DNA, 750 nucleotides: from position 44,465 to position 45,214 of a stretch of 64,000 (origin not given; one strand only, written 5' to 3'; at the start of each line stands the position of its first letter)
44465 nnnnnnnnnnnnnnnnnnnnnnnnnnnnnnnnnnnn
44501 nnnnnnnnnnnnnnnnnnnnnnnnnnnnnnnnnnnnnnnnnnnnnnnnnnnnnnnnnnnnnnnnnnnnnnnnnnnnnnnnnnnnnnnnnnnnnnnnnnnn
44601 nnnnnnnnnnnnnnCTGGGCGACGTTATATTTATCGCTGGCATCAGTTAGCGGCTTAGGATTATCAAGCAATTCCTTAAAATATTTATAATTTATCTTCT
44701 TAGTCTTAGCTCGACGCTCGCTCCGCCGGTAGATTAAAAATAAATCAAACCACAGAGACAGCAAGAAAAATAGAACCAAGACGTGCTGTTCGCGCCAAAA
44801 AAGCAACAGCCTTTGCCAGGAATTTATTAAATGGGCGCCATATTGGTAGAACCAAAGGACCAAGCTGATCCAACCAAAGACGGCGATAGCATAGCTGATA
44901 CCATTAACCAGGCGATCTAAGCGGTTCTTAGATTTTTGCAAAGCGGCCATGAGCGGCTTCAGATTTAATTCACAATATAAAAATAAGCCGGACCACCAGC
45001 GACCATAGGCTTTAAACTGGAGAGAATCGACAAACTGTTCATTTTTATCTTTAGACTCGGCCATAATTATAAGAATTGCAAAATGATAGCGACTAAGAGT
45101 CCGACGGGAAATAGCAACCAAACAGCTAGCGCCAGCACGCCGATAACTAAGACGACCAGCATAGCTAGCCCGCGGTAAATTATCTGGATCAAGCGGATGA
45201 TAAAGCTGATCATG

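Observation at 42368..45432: Membrane-anchored Clp/Hsp100 paralog with an inactivated first ATPase ring, coupled to a small membrane protein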

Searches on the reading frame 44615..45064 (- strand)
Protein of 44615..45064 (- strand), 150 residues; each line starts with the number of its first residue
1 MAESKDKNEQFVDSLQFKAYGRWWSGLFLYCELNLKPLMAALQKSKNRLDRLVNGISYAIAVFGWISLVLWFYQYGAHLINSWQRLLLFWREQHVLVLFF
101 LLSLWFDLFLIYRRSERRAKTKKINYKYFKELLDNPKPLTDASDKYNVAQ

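Call 43: search_protein_representatives(alignment_id=A4)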
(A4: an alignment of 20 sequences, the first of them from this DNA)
Query: 20 sequences, 145 profile positions. Proteins with E-value up to 0.001 (for the whole library): 57; up to 1e-10: 22; up to 1e-30: 8. The best 57 are listed.
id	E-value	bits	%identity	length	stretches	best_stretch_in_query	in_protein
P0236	4.5e-53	195.0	-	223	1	3-144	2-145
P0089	1.0e-51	190.6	-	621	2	7-144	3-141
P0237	1.1e-46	174.3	-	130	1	3-127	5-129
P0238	1.2e-42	161.2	-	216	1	8-144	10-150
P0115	7.9e-41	155.3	-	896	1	4-144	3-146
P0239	3.7e-36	140.1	-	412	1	2-144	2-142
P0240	4.3e-34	133.5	-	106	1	3-100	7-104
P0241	3.7e-32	127.2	-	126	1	4-111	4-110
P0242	6.2e-30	120.0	-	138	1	3-92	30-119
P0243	1.7e-28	115.3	-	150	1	57-144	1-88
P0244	8.0e-28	113.1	-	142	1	4-137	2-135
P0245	3.0e-27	111.3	-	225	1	14-134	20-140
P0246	9.8e-22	93.4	-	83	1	3-78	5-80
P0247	1.8e-19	86.0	-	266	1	14-134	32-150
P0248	2.9e-19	85.4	-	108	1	2-108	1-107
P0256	1.1e-09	54.4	-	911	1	8-126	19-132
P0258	9.2e-08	48.1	-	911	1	16-117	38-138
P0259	1.7e-07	47.2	-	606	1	14-129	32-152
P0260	3.3e-07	46.3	-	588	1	17-121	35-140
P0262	1.0e-06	44.6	-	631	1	16-137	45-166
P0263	1.2e-06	44.5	-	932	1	16-116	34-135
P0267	4.6e-06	42.6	-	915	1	17-131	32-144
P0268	6.5e-06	42.1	-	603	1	9-137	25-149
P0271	1.7e-05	40.8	-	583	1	17-121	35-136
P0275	4.9e-05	39.2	-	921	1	17-133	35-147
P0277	5.6e-05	39.0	-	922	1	19-123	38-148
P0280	9.9e-05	38.2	-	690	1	16-125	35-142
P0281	1.0e-04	38.2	-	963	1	22-135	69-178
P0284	1.7e-04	37.4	-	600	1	17-137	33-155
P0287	4.1e-04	36.2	-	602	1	9-132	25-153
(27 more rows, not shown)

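Call 44: search_protein_families(library=pfam, proteins=[P0259, P0260, P0262, P0268, P0271, P0284, P0287, P0280, P0256, P0281], max_evalue=0.00001)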
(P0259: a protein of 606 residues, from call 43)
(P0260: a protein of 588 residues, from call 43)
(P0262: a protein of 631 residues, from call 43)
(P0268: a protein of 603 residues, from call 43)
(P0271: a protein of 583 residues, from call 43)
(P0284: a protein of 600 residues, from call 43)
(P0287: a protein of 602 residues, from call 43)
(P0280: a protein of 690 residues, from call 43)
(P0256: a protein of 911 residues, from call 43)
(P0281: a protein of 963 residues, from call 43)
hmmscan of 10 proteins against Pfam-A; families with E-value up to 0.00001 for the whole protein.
P0259 (606 aa): 1 family
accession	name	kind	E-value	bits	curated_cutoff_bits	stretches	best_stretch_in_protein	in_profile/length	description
PF02861.25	Clp_N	-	8.6e-07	29.5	20.7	0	279-322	4-48/53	Clp amino terminal domain, pathogenicity island component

P0260 (588 aa): 0 families

P0262 (631 aa): 0 families

P0268 (603 aa): 0 families

P0271 (583 aa): 0 families

P0284 (600 aa): 0 families

P0287 (602 aa): 0 families

P0280 (690 aa): 1 family
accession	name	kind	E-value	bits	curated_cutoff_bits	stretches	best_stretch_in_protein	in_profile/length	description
PF17871.7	AAA_lid_9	-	5.1e-11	42.8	22.8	1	525-587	4-66/104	AAA lid domain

P0256 (911 aa): 7 families
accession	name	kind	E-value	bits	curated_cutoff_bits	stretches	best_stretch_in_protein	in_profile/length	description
PF07724.20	AAA_2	-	1.4e-50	172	27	1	650-808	1-164/166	AAA domain (Cdc48 subfamily)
PF10431.15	ClpB_D2-small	-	1.4e-18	67.2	21.9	1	816-895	1-79/81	C-terminal, D2-small domain, of ClpB protein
PF00004.35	AAA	-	3.7e-13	50.5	21.2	1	656-775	2-117/131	ATPase family associated with various cellular activities (AAA)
PF07728.20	AAA_5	-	9.3e-12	45.6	22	1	654-770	1-125/139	AAA domain (dynein-related subfamily)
PF17871.7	AAA_lid_9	-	1.5e-07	31.7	22.8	1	518-616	3-100/104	AAA lid domain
PF00158.32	Sigma54_activat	-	5e-07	30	20.2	0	638-779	8-156/168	Sigma-54 interaction domain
PF02861.25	Clp_N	-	2.5e-06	28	20.7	0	173-222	1-52/53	Clp amino terminal domain, pathogenicity island component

P0281 (963 aa): 8 families
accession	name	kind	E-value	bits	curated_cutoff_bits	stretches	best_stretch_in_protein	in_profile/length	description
PF07724.20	AAA_2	-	1.9e-55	187.8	27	1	699-863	1-164/166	AAA domain (Cdc48 subfamily)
PF10431.15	ClpB_D2-small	-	9.1e-22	77.3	21.9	1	871-948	1-78/81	C-terminal, D2-small domain, of ClpB protein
PF07728.20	AAA_5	-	1.5e-12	48.2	22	1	704-825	2-125/139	AAA domain (dynein-related subfamily)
PF00004.35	AAA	-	1.4e-11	45.4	21.2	1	705-823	2-110/131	ATPase family associated with various cellular activities (AAA)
PF17871.7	AAA_lid_9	-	4e-11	43.2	22.8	1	566-661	2-96/104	AAA lid domain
PF00158.32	Sigma54_activat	-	3.8e-08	33.6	20.2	1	686-830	7-151/168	Sigma-54 interaction domain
PF02861.25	Clp_N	-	1.7e-06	28.5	20.7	0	212-260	1-51/53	Clp amino terminal domain, pathogenicity island component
PF20030.5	bpMoxR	-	8.6e-06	25.4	27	0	704-822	34-145/205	MoxR domain in the MoxR-vWA-beta-propeller ternary systems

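Call 46: find_encoding_contigs(protein=P0262, flank=6000, max_places=3)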
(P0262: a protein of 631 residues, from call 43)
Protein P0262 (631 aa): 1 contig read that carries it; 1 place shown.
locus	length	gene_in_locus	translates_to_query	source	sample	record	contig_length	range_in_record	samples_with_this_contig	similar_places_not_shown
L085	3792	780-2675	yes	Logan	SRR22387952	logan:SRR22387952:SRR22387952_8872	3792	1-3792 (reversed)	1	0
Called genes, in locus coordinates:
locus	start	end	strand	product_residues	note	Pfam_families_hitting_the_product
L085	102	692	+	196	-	PF10502:Peptidase_S26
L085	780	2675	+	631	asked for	PF02861:Clp_N (faint), PF13173:AAA_14 (faint), PF25199:nSTAND_NTPase5 (faint)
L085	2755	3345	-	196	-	-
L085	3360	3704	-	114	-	-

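Call 47: find_encoding_contigs(protein=P0259, flank=6000, max_places=2)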
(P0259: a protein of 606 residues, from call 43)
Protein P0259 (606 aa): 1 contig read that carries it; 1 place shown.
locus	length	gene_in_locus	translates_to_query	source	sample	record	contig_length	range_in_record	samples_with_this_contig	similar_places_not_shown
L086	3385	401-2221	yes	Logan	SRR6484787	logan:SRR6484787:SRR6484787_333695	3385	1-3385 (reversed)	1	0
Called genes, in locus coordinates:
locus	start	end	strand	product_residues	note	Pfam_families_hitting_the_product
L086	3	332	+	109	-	?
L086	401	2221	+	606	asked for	PF02861:Clp_N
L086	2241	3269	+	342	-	PF00953:Glycos_transf_4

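Call 48: find_encoding_contigs(protein=P0287, flank=6000, max_places=2)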
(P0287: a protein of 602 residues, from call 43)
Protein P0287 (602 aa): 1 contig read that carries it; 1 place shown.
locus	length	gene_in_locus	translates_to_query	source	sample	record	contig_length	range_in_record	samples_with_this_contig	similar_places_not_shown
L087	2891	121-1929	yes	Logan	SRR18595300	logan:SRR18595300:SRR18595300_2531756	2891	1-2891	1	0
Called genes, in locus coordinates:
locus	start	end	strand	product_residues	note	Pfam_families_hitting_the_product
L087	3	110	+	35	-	?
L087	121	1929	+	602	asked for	PF02861:Clp_N (weak)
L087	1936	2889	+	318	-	?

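Call 51: find_encoding_contigs(protein=P0275, flank=5000, max_places=2)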
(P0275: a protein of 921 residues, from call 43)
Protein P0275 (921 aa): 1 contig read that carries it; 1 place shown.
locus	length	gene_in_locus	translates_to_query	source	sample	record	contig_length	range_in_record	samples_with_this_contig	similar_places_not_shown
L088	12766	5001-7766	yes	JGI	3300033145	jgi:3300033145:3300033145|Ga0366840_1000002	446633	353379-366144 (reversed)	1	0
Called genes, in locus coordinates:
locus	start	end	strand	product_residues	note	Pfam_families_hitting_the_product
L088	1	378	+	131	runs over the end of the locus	-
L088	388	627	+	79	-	-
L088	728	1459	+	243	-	PF13462:Thioredoxin_4, PF13743:Thioredoxin_5 (faint), PF01323:DSBA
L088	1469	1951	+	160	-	PF04608:PgpA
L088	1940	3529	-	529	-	PF09852:DUF2079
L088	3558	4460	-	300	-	PF00535:Glycos_transf_2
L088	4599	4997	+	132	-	-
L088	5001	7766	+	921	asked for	PF13191:AAA_16 (faint), PF02861:Clp_N, PF00004:AAA, PF17871:AAA_lid_9, PF00004:AAA, PF07724:AAA_2, PF07728:AAA_5, PF10431:ClpB_D2-small, +6 more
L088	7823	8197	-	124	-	PF04956:TrbC (weak), PF18895:T4SS_pilin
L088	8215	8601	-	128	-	PF18895:T4SS_pilin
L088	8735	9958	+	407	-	-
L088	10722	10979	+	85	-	-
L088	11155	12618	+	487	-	PF00587:tRNA-synt_2b, PF03129:HGTP_anticodon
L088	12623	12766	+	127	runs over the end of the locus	PF04677:CwfJ_C_1 (weak), PF11969:DcpS_C, PF01230:HIT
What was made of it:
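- L088 has the pair without GT4 (call 51), and L085 has a D2-less form without GT4 (call 46). In L088, T4SS-pilin-like genes lie next to the pair (call 51).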

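Call 52: find_encoding_contigs(protein=P0258, flank=5000, max_places=2)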
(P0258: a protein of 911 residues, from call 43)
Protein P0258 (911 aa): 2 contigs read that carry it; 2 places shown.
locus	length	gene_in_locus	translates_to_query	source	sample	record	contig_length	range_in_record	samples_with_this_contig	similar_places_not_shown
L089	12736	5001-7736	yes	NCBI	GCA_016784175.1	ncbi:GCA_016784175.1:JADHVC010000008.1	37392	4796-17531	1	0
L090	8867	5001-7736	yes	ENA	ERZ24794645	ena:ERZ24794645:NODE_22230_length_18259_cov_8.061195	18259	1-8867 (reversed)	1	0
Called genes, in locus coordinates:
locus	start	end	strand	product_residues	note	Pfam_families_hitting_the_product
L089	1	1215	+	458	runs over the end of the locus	-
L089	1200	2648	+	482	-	PF01553:Acyltransferase, PF12710:HAD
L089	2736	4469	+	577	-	PF00989:PAS, PF13426:PAS_9, PF00990:GGDEF, PF00563:EAL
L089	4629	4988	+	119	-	-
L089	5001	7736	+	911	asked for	PF13191:AAA_16 (faint), PF02861:Clp_N, PF00158:Sigma54_activat (faint), PF00004:AAA, PF17871:AAA_lid_9, PF00004:AAA (weak), PF07724:AAA_2, PF10431:ClpB_D2-small, +4 more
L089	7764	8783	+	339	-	PF00953:Glycos_transf_4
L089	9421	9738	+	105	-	PF00829:Ribosomal_L21p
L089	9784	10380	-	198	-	PF21176:RecR_HhH, PF01751:Toprim (weak), PF13662:Toprim_4, PF21175:RecR_C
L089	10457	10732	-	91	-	PF02575:YbaB_DNA_bd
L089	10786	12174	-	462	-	PF00772:DnaB, PF03796:DnaB_C, PF13481:AAA_25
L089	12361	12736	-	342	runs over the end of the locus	PF03462:PCRF, PF00472:RF-1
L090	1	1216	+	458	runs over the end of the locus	-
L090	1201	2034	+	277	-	PF01553:Acyltransferase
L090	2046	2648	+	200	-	PF12710:HAD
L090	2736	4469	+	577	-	PF00989:PAS, PF13426:PAS_9, PF00990:GGDEF, PF00563:EAL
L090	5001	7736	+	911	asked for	PF13191:AAA_16 (faint), PF02861:Clp_N, PF00158:Sigma54_activat (faint), PF00004:AAA, PF17871:AAA_lid_9, PF00004:AAA (weak), PF07724:AAA_2, PF10431:ClpB_D2-small, +4 more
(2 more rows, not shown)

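Call 53: find_encoding_contigs(protein=P0263, flank=5000, max_places=2)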
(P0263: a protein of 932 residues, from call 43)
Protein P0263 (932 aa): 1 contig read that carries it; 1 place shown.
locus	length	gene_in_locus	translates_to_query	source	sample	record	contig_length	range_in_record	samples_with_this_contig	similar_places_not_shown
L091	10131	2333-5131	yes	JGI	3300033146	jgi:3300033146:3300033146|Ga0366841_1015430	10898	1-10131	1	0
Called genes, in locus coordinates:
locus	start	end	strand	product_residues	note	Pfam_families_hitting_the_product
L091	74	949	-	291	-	-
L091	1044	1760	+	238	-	PF02698:DUF218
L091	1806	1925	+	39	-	-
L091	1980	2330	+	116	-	-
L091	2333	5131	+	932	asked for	PF20720:nSTAND3 (faint), PF02861:Clp_N (weak), PF02367:TsaE (faint), PF17871:AAA_lid_9, PF00004:AAA, PF07724:AAA_2, PF07728:AAA_5, PF10431:ClpB_D2-small, +9 more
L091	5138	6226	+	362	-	PF00953:Glycos_transf_4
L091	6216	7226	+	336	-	PF02618:YceG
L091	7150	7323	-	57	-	-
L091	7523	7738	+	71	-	PF01176:eIF-1a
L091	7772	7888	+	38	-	PF00444:Ribosomal_L36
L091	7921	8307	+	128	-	PF00416:Ribosomal_S13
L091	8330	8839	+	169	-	PF00411:Ribosomal_S11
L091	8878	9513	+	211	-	PF00163:Ribosomal_S4, PF01479:S4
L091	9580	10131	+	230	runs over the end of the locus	PF01193:RNA_pol_L, PF01000:RNA_pol_A_bac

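Call 63: list_cluster_members(proteins=[P0256, P0258, P0263, P0267, P0275, P0277, P0281, P0259, P0268, P0260])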
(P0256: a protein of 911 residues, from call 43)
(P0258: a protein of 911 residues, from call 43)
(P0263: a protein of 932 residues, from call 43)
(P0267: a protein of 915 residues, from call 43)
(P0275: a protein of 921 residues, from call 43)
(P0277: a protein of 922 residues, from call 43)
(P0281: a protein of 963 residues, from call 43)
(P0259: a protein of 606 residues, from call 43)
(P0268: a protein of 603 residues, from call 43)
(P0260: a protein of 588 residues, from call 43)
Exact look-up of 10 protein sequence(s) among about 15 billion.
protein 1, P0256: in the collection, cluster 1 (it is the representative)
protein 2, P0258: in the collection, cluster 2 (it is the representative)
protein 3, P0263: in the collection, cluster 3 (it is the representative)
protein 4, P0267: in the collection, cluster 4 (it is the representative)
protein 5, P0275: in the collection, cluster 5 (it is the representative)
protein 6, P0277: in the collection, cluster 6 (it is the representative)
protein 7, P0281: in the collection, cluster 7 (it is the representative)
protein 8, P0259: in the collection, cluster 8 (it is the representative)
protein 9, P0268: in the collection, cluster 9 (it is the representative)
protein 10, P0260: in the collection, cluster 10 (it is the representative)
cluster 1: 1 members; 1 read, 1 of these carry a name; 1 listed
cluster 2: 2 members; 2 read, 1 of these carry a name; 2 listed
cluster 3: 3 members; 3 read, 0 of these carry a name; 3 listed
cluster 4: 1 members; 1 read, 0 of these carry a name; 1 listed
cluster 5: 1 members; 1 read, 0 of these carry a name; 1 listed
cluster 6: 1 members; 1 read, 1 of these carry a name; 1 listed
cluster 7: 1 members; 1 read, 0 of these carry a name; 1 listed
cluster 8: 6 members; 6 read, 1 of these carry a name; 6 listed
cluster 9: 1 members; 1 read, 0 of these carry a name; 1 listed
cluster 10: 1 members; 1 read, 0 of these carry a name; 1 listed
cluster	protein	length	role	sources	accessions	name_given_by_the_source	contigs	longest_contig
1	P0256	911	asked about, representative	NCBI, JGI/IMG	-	ATP-dependent Clp protease ATP-binding subunit ClpC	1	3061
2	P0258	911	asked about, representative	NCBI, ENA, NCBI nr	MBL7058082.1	ATP-dependent Clp protease ATP-binding subunit [Patescibacteria group bacterium]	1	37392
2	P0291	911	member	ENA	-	-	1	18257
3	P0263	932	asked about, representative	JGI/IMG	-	-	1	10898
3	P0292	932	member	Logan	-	-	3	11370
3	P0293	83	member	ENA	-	-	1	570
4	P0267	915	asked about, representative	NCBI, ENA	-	-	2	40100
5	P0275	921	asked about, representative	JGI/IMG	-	-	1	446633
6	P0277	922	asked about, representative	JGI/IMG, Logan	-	ATP-dependent Clp protease ATP-binding subunit ClpC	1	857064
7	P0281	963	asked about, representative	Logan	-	-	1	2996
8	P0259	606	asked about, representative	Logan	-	-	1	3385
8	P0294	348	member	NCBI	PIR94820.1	hypothetical protein COT95_02065, partial [Candidatus Falkowbacteria bacterium ...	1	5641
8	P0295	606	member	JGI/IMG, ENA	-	-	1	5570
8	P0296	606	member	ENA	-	-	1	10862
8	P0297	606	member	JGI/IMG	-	-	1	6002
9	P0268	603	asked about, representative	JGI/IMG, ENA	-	-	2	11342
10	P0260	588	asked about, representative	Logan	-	-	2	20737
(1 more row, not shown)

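Call 65: find_encoding_contigs(protein=P0296, flank=6000, max_places=1)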
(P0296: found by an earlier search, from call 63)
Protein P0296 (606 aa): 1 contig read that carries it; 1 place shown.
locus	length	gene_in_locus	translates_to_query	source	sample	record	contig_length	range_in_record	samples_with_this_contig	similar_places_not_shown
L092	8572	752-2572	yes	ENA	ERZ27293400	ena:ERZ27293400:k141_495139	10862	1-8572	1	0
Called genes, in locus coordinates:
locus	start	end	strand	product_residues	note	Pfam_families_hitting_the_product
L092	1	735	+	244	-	?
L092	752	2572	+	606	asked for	PF02861:Clp_N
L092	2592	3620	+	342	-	PF00953:Glycos_transf_4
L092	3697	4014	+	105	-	PF00829:Ribosomal_L21p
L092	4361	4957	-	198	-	PF21176:RecR_HhH, PF02132:RecR_ZnF (weak), PF01751:Toprim (weak), PF13662:Toprim_4, PF21175:RecR_C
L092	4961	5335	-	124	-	PF01467:CTP_transf_like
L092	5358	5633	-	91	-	PF02575:YbaB_DNA_bd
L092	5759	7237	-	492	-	PF00772:DnaB, PF03796:DnaB_C, PF13481:AAA_25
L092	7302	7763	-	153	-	-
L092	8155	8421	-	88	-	-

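Call 66: find_encoding_contigs(protein=P0260, flank=6000, max_places=1)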
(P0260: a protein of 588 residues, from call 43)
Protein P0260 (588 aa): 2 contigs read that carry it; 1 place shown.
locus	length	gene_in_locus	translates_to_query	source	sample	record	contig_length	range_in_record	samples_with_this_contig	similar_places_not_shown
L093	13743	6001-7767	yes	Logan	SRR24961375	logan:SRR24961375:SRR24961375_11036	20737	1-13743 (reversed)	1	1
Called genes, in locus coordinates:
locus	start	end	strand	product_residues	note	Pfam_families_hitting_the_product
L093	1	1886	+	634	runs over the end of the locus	PF00012:HSP70, PF06723:MreB_Mbl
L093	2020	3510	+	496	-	-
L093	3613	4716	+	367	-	PF00226:DnaJ, PF01556:DnaJ_C, PF27659:CHP02642 (faint), PF00684:DnaJ_CXXCXGXG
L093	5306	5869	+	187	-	PF10502:Peptidase_S26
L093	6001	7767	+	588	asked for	-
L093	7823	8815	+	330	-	PF00953:Glycos_transf_4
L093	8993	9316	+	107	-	PF00829:Ribosomal_L21p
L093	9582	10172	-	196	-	PF21176:RecR_HhH, PF02132:RecR_ZnF (weak), PF13662:Toprim_4, PF01751:Toprim (weak), PF21175:RecR_C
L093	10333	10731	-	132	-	PF01467:CTP_transf_like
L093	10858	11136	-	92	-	PF02575:YbaB_DNA_bd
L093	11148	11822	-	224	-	-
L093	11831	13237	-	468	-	PF00772:DnaB, PF03796:DnaB_C, PF13481:AAA_25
